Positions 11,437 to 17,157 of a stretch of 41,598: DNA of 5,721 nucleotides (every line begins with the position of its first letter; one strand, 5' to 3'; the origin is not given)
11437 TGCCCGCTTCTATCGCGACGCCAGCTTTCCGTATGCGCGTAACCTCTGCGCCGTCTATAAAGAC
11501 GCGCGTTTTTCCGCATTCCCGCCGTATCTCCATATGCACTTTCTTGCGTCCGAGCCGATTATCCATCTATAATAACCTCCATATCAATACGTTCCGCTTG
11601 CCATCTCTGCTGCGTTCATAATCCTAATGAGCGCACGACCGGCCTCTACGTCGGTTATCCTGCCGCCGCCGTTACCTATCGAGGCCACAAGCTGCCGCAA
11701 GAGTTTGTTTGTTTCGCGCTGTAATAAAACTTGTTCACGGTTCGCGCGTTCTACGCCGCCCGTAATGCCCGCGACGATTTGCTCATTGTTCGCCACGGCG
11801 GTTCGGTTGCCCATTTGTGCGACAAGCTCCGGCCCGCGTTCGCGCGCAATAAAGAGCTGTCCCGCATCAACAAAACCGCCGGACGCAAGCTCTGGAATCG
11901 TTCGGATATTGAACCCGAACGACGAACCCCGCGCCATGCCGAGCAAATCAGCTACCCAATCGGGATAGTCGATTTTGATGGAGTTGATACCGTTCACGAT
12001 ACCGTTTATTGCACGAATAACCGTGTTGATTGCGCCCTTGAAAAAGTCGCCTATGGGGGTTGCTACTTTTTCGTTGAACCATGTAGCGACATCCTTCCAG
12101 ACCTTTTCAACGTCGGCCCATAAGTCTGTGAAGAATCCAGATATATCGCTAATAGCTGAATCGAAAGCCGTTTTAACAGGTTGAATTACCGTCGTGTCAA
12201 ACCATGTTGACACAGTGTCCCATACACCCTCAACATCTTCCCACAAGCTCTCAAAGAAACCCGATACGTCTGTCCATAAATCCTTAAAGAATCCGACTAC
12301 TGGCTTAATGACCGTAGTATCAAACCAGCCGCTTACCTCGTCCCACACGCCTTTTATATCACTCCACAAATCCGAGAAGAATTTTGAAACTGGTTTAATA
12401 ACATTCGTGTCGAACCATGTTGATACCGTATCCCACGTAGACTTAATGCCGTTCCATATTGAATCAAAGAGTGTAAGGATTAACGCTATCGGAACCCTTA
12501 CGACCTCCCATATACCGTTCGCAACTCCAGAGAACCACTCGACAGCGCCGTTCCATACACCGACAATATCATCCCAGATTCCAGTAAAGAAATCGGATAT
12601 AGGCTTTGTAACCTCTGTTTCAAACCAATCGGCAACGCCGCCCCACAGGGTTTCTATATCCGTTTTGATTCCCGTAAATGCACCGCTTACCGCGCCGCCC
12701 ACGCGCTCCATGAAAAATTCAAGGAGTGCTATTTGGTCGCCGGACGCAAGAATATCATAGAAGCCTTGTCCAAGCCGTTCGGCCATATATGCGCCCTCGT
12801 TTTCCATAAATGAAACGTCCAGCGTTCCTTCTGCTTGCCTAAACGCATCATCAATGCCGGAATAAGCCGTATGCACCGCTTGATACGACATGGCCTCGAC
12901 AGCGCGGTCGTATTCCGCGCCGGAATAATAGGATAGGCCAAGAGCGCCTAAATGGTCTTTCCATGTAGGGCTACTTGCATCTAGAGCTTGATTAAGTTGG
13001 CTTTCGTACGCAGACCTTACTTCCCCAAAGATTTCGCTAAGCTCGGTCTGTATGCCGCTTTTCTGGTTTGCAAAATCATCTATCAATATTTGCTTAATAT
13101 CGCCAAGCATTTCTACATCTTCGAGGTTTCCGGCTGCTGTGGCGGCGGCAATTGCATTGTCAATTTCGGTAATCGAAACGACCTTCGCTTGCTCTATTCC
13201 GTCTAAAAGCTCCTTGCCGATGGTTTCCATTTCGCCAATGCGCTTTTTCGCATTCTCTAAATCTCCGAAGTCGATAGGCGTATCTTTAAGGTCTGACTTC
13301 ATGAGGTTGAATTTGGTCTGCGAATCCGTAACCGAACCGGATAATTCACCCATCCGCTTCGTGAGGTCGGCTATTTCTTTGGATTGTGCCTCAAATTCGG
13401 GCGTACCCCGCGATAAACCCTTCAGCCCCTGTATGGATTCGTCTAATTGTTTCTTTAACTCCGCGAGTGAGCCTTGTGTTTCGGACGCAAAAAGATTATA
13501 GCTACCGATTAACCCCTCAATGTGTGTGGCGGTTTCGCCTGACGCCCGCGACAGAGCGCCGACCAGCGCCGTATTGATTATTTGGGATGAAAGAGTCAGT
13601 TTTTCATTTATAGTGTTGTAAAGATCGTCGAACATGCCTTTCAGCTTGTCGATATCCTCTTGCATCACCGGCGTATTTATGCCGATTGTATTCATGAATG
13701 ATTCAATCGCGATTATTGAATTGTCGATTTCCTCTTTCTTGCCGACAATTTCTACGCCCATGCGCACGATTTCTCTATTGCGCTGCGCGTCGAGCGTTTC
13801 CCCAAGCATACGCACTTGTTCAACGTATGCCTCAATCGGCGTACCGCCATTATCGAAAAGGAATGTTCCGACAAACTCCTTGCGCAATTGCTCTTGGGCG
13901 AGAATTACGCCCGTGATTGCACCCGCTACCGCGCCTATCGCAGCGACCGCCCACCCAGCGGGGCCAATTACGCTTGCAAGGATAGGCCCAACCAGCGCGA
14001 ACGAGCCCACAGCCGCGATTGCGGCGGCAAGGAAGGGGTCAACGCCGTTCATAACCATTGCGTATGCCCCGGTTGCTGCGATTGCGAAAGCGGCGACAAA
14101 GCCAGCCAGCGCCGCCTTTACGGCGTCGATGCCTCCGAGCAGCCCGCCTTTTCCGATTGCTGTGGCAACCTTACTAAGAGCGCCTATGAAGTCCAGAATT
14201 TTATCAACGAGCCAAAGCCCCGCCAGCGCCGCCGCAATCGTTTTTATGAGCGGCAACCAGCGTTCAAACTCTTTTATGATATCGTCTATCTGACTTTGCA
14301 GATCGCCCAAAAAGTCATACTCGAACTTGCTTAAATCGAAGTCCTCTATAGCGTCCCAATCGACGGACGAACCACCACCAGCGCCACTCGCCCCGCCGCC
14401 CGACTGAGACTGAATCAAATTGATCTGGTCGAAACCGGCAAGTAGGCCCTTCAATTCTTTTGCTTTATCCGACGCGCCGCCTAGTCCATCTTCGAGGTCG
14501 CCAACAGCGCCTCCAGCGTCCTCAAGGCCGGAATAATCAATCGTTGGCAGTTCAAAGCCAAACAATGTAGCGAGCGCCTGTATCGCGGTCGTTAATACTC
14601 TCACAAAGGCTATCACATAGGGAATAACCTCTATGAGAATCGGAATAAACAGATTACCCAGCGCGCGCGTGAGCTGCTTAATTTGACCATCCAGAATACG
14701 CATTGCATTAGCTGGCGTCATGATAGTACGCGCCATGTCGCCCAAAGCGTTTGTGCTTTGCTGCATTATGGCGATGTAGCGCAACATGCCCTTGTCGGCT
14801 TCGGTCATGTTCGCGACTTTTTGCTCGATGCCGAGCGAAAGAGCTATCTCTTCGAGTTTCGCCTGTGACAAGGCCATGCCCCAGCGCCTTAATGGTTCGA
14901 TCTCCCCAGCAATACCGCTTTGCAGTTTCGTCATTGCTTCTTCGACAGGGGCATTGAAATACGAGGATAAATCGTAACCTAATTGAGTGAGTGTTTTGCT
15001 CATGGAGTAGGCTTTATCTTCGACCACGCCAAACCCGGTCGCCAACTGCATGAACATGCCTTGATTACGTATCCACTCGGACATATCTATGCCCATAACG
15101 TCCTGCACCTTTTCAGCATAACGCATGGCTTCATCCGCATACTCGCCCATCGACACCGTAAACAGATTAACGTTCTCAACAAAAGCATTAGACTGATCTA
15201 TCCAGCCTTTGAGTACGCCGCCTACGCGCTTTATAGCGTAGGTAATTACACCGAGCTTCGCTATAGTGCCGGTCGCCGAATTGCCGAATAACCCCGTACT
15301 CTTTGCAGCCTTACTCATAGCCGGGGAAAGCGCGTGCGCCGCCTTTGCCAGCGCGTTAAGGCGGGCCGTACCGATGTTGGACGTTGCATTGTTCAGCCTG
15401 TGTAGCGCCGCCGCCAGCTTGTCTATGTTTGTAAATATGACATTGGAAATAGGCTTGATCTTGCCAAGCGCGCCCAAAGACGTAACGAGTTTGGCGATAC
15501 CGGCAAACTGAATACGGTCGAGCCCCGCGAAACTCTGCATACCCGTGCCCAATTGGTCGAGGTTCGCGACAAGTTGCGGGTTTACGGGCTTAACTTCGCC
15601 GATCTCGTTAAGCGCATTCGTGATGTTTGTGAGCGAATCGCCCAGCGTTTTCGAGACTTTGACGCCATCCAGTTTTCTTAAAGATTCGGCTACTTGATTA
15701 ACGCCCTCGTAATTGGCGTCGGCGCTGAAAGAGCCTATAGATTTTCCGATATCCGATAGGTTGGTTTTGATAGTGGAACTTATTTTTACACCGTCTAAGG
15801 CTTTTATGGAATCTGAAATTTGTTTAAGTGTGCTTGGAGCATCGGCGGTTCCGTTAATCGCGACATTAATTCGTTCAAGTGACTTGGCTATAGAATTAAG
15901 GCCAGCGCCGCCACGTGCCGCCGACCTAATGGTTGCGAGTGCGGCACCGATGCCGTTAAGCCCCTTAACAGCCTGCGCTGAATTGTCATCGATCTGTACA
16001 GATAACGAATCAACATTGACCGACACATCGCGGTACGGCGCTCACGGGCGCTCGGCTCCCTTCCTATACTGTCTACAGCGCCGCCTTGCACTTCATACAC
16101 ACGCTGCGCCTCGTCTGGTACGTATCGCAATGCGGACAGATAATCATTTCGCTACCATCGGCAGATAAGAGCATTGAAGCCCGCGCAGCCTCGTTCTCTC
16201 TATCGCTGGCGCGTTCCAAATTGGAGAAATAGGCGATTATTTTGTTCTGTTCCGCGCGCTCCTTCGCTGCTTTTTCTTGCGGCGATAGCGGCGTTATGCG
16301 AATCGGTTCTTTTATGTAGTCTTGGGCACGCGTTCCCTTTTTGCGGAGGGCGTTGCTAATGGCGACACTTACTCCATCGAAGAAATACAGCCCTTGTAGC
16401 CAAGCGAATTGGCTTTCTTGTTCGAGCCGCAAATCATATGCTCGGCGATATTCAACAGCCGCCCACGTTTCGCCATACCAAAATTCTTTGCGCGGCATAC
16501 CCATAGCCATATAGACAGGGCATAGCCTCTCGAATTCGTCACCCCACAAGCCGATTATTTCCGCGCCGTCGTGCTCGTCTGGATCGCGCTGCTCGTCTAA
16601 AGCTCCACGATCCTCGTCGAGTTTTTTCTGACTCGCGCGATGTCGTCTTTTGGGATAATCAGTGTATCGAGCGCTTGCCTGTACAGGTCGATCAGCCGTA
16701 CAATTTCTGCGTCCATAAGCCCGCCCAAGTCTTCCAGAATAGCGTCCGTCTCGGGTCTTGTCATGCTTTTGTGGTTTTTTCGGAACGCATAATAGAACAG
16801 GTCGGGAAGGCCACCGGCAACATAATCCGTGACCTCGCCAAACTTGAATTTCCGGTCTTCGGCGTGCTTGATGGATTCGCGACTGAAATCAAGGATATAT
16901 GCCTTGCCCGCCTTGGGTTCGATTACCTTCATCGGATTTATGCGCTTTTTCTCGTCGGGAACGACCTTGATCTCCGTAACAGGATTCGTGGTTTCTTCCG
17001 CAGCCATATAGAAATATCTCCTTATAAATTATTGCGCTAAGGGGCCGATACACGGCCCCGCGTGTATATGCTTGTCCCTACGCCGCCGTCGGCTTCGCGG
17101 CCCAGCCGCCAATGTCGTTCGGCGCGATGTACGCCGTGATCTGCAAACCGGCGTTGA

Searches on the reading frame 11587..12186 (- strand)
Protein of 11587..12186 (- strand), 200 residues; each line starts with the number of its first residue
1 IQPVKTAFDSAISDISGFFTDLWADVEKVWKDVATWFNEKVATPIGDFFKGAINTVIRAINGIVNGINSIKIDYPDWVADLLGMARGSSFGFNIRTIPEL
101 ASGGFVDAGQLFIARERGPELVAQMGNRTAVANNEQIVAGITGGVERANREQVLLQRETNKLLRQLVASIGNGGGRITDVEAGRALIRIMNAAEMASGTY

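Call 94: find_related_loci(query=window:11587-12186:-, collection=metagenome_contigs, flank=10000)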
Query window:11587-12186:- (200 aa) in metagenome_contigs; peptide patterns used: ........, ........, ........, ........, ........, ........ (x = any residue, [..] = any of these).
138 stretches matched a pattern; 41 encode a relative of the query (tblastn E <= 1e-3); 41 distinct loci.
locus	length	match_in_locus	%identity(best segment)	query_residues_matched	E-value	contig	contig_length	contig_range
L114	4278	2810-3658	40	1-167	8e-38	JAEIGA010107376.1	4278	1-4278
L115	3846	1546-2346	38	1-167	6e-35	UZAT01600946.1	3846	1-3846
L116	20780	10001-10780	39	1-153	8e-28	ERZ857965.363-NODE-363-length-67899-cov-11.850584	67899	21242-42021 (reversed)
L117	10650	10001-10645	39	1-151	8e-28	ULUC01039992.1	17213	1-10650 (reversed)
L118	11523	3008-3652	39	1-151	9e-28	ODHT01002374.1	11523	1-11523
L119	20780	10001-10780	37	1-153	7e-27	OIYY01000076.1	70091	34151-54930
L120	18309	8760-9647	39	1-148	1e-26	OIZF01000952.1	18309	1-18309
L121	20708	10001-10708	37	1-151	6e-27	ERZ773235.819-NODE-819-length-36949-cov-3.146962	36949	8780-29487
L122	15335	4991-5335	46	54-168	1e-24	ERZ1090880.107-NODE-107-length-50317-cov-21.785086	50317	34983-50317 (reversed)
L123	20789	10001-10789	35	1-151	7e-18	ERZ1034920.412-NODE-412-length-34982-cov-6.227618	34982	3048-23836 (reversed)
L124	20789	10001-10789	34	1-151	3e-17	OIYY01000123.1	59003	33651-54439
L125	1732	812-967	65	101-152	2e-16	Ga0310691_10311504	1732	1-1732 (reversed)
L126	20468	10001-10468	34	21-148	5e-12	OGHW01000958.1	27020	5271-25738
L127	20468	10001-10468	34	21-148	5e-12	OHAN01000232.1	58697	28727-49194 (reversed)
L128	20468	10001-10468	34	21-148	5e-12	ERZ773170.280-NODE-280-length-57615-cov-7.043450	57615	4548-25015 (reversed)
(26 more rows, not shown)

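Call 97: search_protein_families(library=pfam, proteins=[L119:11008-11631:+, L119:11638-11919:+, L119:12588-13346:+, L119:13534-14274:+, L119:14424-15158:+, L119:15155-16165:+, L126:10712-11362:+, L126:11440-11889:+, L126:12693-13385:+, L126:13617-14243:+], max_evalue=0.01)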
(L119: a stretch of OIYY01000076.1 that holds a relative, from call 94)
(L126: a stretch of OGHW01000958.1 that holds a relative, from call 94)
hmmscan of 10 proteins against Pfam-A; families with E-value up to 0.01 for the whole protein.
L119:11008-11631:+ (207 aa): 5 families
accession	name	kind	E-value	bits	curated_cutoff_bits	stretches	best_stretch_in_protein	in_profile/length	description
PF11611.13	DUF4352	-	3.2e-17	63.4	25.9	1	84-201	1-121/122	Domain of unknown function (DUF4352)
PF16729.10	DUF5067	-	1.2e-07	32.2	27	1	73-192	4-124/126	Domain of unknown function (DUF5067)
PF13240.11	Zn_Ribbon_1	-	0.0053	17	25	1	9-26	2-19/23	zinc-ribbon domain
PF12773.13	DZR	-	0.0067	17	27.3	0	9-28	1-20/45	Double zinc ribbon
PF07790.16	Pilin_N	-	0.01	17.2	25.2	0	37-103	8-77/78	Archaeal Type IV pilin, N-terminal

L119:11638-11919:+ (93 aa): 1 family
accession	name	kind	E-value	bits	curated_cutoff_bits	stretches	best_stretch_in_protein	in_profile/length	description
PF19514.5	MobC_2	-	6.8e-05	23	27.5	1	29-76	1-48/140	MobC-like protein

L119:12588-13346:+ (252 aa): 2 families
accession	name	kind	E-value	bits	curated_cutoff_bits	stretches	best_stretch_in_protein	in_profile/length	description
PF10552.14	ORF6C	-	3.4e-31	108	22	1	129-241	2-114/114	ORF6C domain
PF02498.22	Bro-N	-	3.4e-23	82.5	25.6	1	17-111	1-96/96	BRO family, N-terminal domain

L119:13534-14274:+ (246 aa): 3 families
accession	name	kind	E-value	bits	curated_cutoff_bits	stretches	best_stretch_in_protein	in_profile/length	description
PF02498.22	Bro-N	-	6.7e-29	100.8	25.6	1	20-110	1-96/96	BRO family, N-terminal domain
PF03374.19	ANT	-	1.3e-13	51.6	25.3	1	155-242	15-106/108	Phage antirepressor protein KilAC domain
PF07289.17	BBL5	-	0.0039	16.7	23.8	1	150-210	110-173/334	Bardet-Biedl syndrome 5 protein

L119:14424-15158:+ (244 aa): 1 family
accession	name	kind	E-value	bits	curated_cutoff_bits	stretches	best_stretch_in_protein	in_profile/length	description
PF01541.30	GIY-YIG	-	0.00054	20.6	22.6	1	139-204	1-74/78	GIY-YIG catalytic domain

L119:15155-16165:+ (336 aa): 0 families

L126:10712-11362:+ (216 aa): 1 family
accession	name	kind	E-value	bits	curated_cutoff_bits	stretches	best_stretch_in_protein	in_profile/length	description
PF09669.15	Phage_pRha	-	1.3e-17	64.6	29.9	1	14-100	1-91/91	Phage regulatory protein Rha (Phage_pRha)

L126:11440-11889:+ (149 aa): 1 family
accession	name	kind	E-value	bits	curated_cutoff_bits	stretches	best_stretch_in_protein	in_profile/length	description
PF03703.20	bPH_2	-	1.9e-09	38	22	1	74-127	5-58/78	Bacterial PH domain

L126:12693-13385:+ (230 aa): 1 family
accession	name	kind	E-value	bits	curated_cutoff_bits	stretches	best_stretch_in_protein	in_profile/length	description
PF10543.14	ORF6N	-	6.2e-16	58.9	27.8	1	13-95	2-85/86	ORF6N domain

L126:13617-14243:+ (208 aa): 1 family
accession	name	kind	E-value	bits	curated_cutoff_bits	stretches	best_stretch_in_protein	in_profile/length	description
PF10543.14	ORF6N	-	3.1e-21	75.9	27.8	1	5-89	2-86/86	ORF6N domain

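Call 109: search_protein_families(library=phrogs, proteins=[L119:15155-16165:+, L116:14024-15079:+, L118:6075-6917:+], max_evalue=0.1)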
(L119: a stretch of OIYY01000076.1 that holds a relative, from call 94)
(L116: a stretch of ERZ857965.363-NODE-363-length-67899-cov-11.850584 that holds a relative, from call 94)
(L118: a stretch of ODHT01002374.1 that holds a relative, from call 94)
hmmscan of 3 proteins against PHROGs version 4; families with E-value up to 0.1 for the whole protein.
L119:15155-16165:+ (336 aa): 7 families
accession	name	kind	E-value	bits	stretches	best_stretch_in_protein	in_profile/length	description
phrog_6493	-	DNA, RNA and nucleotide metabolism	5.9e-28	98.9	1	48-206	22-159/261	DnaD-like helicase loader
phrog_11233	-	DNA, RNA and nucleotide metabolism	1.8e-20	74.6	1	47-204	13-165/297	replication initiation protein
phrog_428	-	DNA, RNA and nucleotide metabolism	1e-12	49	1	45-190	98-219/455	replication initiation protein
phrog_9773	-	DNA, RNA and nucleotide metabolism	1.9e-08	35.4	1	50-200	28-163/288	replication initiation O-like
phrog_678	-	DNA, RNA and nucleotide metabolism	4.5e-07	30.7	1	57-203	80-196/346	replication initiation O-like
phrog_270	-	DNA, RNA and nucleotide metabolism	2e-05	25.2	1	75-261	61-192/383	replication initiation protein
phrog_391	-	DNA, RNA and nucleotide metabolism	0.0013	19.4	1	91-209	45-162/298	replication initiation O-like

L116:14024-15079:+ (351 aa): 6 families
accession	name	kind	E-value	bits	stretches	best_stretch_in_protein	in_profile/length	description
phrog_428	-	DNA, RNA and nucleotide metabolism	4.7e-07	30.3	1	53-207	106-232/455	replication initiation protein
phrog_9773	-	DNA, RNA and nucleotide metabolism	3e-05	24.9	1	54-192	26-149/288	replication initiation O-like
phrog_678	-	DNA, RNA and nucleotide metabolism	0.00014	22.5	1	81-218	78-196/346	replication initiation O-like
phrog_270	-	DNA, RNA and nucleotide metabolism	0.00025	21.5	1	54-275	37-191/383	replication initiation protein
phrog_11233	-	DNA, RNA and nucleotide metabolism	0.00031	21.3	1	59-130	19-88/297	replication initiation protein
phrog_391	-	DNA, RNA and nucleotide metabolism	0.016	15.9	1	98-227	45-187/298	replication initiation O-like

L118:6075-6917:+ (280 aa): 17 families
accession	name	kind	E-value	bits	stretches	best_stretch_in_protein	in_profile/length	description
phrog_428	-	DNA, RNA and nucleotide metabolism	9.7e-20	72.1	1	1-147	79-224/455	replication initiation protein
phrog_4707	-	DNA, RNA and nucleotide metabolism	1.1e-19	72.2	1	6-96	11-101/409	replication initiation protein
phrog_186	-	DNA, RNA and nucleotide metabolism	8e-19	69.4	1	4-173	14-197/308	DnaD-like helicase loader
phrog_1456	-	DNA, RNA and nucleotide metabolism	2.8e-17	63.8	1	5-175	6-160/365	DNA binding protein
phrog_23842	-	unknown function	3e-17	63.8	1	11-148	24-155/317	-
phrog_22134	-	unknown function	4.8e-15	57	1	15-134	2-125/262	-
phrog_270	-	DNA, RNA and nucleotide metabolism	1.2e-14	55.5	1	7-205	27-192/383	replication initiation protein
phrog_11718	-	unknown function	3.4e-14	54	1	8-98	8-100/105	-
phrog_37920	-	DNA, RNA and nucleotide metabolism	1.2e-10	42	1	9-97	9-96/245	HTH DNA binding protein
phrog_4221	-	DNA, RNA and nucleotide metabolism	1.1e-09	39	1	8-124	9-128/325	replication initiation protein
phrog_27492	-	unknown function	6.1e-07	30.2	1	4-76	16-89/304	-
phrog_345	-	DNA, RNA and nucleotide metabolism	8.5e-07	29.9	1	7-139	22-173/297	replication initiation O-like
phrog_678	-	DNA, RNA and nucleotide metabolism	0.00012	22.8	1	3-138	23-196/346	replication initiation O-like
phrog_391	-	DNA, RNA and nucleotide metabolism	0.0065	17.1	1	57-156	50-151/298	replication initiation O-like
phrog_1032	-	DNA, RNA and nucleotide metabolism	0.015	16.3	1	61-142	54-139/281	replication initiation protein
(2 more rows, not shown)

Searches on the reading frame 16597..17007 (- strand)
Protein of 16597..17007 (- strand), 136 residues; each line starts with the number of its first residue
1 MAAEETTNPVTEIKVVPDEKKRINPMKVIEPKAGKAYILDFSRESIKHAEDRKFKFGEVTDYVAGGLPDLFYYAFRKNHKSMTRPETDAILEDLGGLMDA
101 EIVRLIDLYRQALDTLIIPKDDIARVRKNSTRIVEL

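Call 9: search_protein_families(library=phrogs, proteins=[window:16597-17007:-], max_evalue=0.001)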
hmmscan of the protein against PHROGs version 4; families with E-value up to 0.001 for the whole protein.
window:16597-17007:- (136 aa): 0 families

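Call 10: search_protein_families(library=pfam, proteins=[window:16597-17007:-], max_evalue=0.001)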
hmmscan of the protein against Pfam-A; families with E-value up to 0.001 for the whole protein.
window:16597-17007:- (136 aa): 1 family
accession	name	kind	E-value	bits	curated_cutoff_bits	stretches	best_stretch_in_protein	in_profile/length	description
PF16478.10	DUF5055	-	0.00067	20.3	25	1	33-112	10-88/105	Domain of unknown function (DUF5055)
